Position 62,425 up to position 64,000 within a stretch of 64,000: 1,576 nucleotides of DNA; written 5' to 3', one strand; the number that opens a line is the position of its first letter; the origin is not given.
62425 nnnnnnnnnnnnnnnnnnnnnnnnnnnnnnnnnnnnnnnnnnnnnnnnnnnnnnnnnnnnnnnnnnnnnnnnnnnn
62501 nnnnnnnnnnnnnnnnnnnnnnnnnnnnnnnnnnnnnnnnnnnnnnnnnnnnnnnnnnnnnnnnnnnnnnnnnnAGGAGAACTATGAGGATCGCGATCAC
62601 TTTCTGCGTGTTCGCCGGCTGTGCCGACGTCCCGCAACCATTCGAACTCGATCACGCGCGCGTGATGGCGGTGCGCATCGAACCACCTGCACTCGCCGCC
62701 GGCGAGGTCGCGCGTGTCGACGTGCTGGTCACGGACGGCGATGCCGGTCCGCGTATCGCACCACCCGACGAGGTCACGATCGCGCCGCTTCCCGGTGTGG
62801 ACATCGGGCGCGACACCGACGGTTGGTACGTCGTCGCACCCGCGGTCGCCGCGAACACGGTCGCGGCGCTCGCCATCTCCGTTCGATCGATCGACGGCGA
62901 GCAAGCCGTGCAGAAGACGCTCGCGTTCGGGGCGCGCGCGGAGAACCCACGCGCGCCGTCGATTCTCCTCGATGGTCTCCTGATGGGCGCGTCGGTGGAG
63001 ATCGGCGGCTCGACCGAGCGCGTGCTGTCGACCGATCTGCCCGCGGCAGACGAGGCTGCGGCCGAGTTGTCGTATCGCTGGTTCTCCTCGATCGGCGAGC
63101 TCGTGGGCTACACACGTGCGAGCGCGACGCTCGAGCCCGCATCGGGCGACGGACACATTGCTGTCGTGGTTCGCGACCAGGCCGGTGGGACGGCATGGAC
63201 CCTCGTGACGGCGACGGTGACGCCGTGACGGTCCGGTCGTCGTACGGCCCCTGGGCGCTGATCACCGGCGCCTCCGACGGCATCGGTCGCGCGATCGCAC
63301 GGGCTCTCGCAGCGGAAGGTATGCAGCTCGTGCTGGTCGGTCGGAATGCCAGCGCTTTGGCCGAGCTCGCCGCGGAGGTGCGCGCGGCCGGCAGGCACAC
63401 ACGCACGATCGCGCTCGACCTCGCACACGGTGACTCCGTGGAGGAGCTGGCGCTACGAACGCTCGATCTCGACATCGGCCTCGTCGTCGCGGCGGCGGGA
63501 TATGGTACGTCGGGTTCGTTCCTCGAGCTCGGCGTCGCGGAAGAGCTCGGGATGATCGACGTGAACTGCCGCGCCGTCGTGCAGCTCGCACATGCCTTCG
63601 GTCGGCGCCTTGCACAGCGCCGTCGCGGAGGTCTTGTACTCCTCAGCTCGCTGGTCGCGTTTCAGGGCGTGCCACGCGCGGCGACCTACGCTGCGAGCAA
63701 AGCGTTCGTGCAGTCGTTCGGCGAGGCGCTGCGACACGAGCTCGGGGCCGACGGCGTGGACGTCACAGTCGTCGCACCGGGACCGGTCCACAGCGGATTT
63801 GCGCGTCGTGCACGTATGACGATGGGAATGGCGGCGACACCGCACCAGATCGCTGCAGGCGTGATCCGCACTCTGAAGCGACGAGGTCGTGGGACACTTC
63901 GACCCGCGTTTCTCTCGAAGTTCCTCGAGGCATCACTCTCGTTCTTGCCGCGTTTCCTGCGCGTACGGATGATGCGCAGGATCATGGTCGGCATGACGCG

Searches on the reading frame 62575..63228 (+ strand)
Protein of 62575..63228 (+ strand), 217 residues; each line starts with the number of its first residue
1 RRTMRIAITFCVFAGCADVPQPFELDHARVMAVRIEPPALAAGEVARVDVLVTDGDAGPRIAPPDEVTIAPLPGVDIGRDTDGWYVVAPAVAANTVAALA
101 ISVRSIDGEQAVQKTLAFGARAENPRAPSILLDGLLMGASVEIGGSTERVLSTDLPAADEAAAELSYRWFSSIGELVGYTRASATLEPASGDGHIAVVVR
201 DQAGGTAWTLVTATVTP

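Call 7: search_protein_families(library=pfam, proteins=[window:62575-63228:+], max_evalue=0.01)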
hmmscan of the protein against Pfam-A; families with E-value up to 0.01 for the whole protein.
window:62575-63228:+ (217 aa): 0 families

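Call 8: search_protein_families(library=ncbifam, proteins=[window:62575-63228:+], max_evalue=0.01)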
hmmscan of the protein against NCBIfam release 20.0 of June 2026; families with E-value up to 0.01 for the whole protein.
window:62575-63228:+ (217 aa): 0 families

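Call 37: search_protein_families(library=pfam, proteins=[window:62584-63228:+], max_evalue=1)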
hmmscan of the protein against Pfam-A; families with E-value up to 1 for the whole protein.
window:62584-63228:+ (214 aa): 0 families

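Call 56: search_protein_families(library=ncbifam, proteins=[window:62584-63228:+], max_evalue=1)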
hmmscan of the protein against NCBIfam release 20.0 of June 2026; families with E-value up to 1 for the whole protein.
window:62584-63228:+ (214 aa): 0 families

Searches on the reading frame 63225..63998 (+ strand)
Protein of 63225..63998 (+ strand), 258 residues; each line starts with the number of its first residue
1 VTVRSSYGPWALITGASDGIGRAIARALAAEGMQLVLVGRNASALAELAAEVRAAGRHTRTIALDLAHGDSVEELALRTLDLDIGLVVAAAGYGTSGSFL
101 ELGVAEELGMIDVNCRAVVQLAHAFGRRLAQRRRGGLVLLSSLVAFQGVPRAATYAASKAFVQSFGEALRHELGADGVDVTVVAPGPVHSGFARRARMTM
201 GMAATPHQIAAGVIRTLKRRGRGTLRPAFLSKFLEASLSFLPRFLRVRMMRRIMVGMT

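Call 37: search_protein_families(library=pfam, proteins=[window:63225-63998:+], max_evalue=1)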
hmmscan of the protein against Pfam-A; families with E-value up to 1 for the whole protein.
window:63225-63998:+ (258 aa): 10 families
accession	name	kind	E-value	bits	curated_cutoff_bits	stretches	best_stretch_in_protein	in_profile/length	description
PF00106.31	adh_short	-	9e-40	136.7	26.6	1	10-197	2-191/195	short chain dehydrogenase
PF13561.12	adh_short_C2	-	2.2e-27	96.6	27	1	15-197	1-185/236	Enoyl-(Acyl carrier protein) reductase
PF08659.16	KR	-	9.4e-15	55.4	22.6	1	11-178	3-171/180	KR domain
PF01370.27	Epimerase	-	4.3e-06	26.7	20.9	1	11-142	1-115/240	NAD dependent epimerase/dehydratase family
PF13460.12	NAD_binding_10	-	0.00043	20.6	27.2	1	15-192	1-150/184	NAD(P)H-binding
PF13439.12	Glyco_transf_4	-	0.031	14.7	28.5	0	168-230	10-64/170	Glycosyltransferase Family 4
PF12281.14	NTP_transf_8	-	0.04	14.3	26.3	1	23-68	5-53/218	Nucleotidyltransferase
PF04321.23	RmlD_sub_bind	-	0.049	13.1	27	1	12-149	4-108/287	RmlD substrate binding domain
PF03807.23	F420_oxidored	-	0.12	13.4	21.6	1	20-55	10-47/94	NADP oxidoreductase coenzyme F420-dependent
PF18306.6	LDcluster4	-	0.18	11.8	26.3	0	10-32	33-55/151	SLOG cluster4 family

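Call 56: search_protein_families(library=ncbifam, proteins=[window:63225-63998:+], max_evalue=1)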
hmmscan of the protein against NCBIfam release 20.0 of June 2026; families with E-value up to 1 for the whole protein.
window:63225-63998:+ (258 aa): 230 families (the best 25 are shown)
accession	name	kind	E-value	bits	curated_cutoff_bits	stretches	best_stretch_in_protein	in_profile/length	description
NF040690.1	mycolate_SDR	equivalog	3.4e-45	154.5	380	1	10-251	10-258/265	mycolate reductase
NF004514.1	PRK05855.1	equivalog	2.4e-37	128.8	455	1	8-220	313-528/578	SDR family oxidoreductase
NF004825.0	PRK06181.1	equivalog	8.8e-36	123.5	215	1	11-207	9-207/268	SDR family oxidoreductase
NF005806.0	PRK07666.1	equivalog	2.7e-32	112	286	1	10-222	9-226/239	3-ketoacyl-ACP reductase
NF005495.0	PRK07109.1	subfamily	4.6e-32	111.6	264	1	10-206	10-210/334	SDR family oxidoreductase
NF005437.0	PRK07024.1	equivalog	9.2e-32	110.5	266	1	12-246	8-243/259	SDR family oxidoreductase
NF006120.0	PRK08264.1-6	subfamily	1.8e-31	109.6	274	1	11-219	10-214/246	SDR family oxidoreductase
NF038213.1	SDR_TniO_fam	equivalog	2.4e-31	109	300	1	11-201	5-205/249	SDR family oxidoreductase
NF005878.0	PRK07825.1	subfamily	6.9e-31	107.6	287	1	12-253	13-252/278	short chain dehydrogenase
TIGR01830.1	3oxo_ACP_reduc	equivalog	2.1e-30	106.2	297.75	1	11-194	1-187/239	3-oxoacyl-[acyl-carrier-protein] reductase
NF006123.0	PRK08267.1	equivalog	3.2e-30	105.2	261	1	12-252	6-255/261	SDR family oxidoreductase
NF005559.1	PRK07231.1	subfamily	1.4e-29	103.3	215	1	10-198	6-196/249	glucose 1-dehydrogenase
NF005672.0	PRK07454.1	equivalog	1.5e-29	102.9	234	1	10-190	8-190/241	SDR family oxidoreductase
NF004526.0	PRK05872.1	subfamily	2.3e-29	102.4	276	1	11-184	13-186/297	short-chain dehydrogenase/reductase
NF006099.0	PRK08251.1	equivalog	6.8e-29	100.8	253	1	12-248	8-248/250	SDR family oxidoreductase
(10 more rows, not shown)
